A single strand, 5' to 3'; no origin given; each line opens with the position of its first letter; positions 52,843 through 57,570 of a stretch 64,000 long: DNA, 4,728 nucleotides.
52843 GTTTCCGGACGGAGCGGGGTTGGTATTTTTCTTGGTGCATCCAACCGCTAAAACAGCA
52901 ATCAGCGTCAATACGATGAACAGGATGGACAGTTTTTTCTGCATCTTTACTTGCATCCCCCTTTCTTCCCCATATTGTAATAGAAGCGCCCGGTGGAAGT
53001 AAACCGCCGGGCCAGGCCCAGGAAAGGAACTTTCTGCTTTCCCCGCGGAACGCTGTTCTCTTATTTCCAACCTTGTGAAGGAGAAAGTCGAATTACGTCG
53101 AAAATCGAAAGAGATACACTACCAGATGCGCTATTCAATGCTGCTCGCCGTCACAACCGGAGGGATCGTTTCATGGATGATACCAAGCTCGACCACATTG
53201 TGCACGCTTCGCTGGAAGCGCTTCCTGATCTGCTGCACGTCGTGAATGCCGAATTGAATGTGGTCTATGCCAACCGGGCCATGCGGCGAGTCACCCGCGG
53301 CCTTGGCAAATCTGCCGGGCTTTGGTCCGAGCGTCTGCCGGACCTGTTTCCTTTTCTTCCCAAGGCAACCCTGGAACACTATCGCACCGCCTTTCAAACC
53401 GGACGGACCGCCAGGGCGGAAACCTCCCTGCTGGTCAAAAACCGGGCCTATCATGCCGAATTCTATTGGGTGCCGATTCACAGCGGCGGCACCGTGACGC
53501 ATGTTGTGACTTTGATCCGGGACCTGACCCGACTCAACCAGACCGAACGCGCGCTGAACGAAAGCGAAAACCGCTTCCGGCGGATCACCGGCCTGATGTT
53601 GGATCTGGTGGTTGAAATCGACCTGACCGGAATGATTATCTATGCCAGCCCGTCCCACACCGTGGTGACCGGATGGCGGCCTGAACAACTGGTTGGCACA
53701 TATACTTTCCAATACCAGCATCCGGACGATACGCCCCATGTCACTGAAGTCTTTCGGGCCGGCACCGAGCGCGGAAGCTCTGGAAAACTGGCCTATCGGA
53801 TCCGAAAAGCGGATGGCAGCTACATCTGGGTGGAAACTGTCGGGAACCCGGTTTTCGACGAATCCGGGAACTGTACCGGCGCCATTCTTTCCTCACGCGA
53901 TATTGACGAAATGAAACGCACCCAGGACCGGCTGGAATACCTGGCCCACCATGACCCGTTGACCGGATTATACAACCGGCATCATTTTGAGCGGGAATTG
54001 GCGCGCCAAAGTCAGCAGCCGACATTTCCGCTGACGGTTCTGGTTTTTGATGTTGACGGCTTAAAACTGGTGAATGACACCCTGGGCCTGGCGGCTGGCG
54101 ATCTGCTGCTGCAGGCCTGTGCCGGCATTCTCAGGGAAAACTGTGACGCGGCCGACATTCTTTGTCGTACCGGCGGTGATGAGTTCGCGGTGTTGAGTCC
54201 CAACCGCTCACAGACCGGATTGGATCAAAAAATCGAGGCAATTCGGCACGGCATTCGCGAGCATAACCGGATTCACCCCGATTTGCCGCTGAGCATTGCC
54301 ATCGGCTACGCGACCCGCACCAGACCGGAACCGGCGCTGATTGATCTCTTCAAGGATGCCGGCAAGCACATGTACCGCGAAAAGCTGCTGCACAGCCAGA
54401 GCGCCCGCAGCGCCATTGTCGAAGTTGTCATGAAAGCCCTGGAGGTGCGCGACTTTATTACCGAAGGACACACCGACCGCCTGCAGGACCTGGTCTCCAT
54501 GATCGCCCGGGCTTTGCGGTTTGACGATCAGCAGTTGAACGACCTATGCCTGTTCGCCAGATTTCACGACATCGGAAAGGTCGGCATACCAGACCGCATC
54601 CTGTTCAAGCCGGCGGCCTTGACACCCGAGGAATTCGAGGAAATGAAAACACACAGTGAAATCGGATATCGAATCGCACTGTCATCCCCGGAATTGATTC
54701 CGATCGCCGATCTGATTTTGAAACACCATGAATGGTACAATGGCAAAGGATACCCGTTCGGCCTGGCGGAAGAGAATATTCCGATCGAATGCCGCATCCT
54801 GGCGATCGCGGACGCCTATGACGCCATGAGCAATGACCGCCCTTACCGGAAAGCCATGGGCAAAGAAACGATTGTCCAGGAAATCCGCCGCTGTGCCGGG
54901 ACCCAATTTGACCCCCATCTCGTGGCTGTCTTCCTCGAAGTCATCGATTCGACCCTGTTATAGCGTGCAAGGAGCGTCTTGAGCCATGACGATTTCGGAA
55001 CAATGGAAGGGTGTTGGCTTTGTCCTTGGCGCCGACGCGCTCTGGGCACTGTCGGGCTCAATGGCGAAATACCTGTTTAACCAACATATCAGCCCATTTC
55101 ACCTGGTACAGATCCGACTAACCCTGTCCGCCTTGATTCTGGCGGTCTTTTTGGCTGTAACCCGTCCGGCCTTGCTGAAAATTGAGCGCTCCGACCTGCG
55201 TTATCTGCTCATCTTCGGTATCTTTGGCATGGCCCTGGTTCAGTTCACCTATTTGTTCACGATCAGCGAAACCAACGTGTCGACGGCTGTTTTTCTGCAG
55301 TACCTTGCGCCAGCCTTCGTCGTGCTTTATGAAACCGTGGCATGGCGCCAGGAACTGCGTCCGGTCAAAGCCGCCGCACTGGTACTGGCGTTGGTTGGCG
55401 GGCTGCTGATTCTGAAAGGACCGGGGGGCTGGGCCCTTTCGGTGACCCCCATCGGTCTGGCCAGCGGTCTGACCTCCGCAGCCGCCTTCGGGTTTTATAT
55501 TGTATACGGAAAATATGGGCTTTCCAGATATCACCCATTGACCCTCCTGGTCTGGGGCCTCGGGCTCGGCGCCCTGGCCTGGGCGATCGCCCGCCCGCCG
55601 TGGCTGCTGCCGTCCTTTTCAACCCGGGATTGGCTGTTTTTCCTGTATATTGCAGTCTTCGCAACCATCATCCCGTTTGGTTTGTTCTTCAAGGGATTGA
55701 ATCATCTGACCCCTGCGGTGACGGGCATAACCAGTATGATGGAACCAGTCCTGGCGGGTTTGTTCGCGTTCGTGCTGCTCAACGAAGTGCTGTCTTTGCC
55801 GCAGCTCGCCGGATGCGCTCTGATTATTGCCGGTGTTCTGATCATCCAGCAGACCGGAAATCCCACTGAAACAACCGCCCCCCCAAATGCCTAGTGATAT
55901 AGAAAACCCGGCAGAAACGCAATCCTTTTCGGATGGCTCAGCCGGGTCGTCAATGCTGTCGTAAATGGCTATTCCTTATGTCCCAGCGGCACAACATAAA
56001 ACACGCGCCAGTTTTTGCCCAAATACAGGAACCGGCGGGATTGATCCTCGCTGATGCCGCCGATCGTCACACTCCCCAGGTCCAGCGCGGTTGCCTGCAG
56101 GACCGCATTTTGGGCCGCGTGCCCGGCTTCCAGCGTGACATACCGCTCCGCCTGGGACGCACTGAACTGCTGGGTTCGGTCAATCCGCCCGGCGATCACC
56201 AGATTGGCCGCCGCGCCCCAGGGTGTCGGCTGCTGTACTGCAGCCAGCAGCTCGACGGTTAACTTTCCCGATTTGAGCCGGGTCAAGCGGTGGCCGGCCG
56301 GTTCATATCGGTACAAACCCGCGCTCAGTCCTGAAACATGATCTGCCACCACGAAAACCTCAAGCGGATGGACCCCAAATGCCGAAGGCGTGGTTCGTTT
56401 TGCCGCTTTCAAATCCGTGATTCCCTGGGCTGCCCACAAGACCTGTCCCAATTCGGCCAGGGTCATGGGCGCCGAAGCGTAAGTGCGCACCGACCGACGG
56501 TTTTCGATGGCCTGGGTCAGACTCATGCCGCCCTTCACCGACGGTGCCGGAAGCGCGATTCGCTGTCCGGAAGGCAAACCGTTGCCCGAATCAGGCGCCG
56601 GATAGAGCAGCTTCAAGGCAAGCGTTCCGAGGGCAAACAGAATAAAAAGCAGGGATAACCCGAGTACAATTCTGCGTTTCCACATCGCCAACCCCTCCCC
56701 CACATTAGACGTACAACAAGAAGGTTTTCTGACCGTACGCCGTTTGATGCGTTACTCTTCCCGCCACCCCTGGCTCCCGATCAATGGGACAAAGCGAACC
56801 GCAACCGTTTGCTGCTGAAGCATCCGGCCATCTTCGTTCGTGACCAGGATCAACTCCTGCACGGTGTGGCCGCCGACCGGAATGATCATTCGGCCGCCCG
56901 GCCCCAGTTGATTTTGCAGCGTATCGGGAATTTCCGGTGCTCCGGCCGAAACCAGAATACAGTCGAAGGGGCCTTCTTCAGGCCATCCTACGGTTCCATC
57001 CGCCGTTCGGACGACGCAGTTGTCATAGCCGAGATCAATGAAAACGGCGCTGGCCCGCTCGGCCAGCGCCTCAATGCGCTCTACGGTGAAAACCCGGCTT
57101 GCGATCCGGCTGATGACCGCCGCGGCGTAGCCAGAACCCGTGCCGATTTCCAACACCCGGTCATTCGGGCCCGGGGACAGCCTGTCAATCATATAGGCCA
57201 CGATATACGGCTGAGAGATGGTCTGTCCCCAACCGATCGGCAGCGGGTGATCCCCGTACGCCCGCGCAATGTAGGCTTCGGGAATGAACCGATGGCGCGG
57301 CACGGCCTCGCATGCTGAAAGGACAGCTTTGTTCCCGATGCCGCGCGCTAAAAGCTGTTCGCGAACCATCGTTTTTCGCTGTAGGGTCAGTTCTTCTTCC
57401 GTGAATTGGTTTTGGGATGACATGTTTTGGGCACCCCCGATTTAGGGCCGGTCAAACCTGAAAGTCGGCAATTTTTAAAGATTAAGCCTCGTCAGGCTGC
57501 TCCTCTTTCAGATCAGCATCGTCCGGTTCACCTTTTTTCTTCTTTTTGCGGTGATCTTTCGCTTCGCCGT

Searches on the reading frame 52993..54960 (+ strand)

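Call 22: search_protein_families(library=pfam, proteins=[window:52993-54960:+], max_evalue=0.00001)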
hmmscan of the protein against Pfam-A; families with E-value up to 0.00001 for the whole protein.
window:52993-54960:+ (656 aa): 8 families
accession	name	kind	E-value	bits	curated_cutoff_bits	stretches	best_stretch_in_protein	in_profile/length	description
PF13487.12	HD_5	-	2.3e-34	119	27.2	1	478-643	2-170/170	HD domain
PF00990.26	GGDEF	-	5.1e-31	108.1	23.8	1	318-465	1-156/161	Diguanylate cyclase, GGDEF domain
PF01966.28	HD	-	6e-20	72.1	22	1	492-612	3-116/116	HD domain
PF00989.32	PAS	-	6.8e-20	71.6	22.6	1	195-304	3-113/113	PAS fold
PF08448.16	PAS_4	-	2.1e-18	67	23.1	2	74-181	1-108/110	PAS fold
PF13426.13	PAS_9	-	9.2e-17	61.7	27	1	206-305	4-102/103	PAS domain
PF08447.18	PAS_3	-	4.1e-16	59.5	25.6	1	215-296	1-84/89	PAS fold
PF14598.12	PAS_11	-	1e-11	45.2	25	1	208-294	7-93/109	PAS domain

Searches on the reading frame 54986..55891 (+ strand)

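Call 22: search_protein_families(library=pfam, proteins=[window:54986-55891:+], max_evalue=0.00001)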
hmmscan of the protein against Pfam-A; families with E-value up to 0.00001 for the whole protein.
window:54986-55891:+ (302 aa): 2 families
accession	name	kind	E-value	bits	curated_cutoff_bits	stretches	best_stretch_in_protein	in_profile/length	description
PF00892.27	EamA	-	3.7e-43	147.5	28.2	2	156-287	2-133/135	EamA-like transporter family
PF03151.22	TPT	-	1.3e-06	28.5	30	0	27-284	21-287/291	Triose-phosphate Transporter family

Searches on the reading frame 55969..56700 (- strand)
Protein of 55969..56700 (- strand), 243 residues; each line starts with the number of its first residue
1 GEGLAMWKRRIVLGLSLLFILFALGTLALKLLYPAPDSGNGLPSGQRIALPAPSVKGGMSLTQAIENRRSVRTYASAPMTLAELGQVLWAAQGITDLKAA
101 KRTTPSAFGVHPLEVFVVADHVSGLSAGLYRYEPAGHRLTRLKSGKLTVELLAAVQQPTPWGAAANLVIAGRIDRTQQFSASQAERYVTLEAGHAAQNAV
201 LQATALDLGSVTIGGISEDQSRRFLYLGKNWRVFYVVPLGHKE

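Call 48: search_protein_families(library=pfam, proteins=[window:55969-56700:-], max_evalue=0.0001)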
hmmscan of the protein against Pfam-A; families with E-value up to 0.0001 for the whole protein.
window:55969-56700:- (243 aa): 1 family
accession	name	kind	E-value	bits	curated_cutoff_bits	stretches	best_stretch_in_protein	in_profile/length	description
PF00881.29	Nitroreductase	-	2.5e-27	96.5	23.5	1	65-241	1-167/167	Nitroreductase family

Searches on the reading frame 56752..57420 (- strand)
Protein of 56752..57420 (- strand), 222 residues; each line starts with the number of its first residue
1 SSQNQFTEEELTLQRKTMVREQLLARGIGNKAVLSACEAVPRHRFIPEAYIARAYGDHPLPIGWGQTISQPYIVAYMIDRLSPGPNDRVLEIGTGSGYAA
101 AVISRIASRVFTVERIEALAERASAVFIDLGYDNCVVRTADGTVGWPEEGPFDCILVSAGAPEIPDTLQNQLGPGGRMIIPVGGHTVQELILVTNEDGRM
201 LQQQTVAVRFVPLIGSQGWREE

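Call 48: search_protein_families(library=pfam, proteins=[window:56752-57420:-], max_evalue=0.0001)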
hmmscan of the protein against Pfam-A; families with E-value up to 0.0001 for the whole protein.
window:56752-57420:- (222 aa): 2 families
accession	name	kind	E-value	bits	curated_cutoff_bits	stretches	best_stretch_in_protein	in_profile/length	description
PF01135.25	PCMT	-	2.4e-56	191.3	20.3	1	19-216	6-208/210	Protein-L-isoaspartate(D-aspartate) O-methyltransferase (PCMT)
PF13489.12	Methyltransf_23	-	1.6e-05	25.2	27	1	78-159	13-89/164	Methyltransferase domain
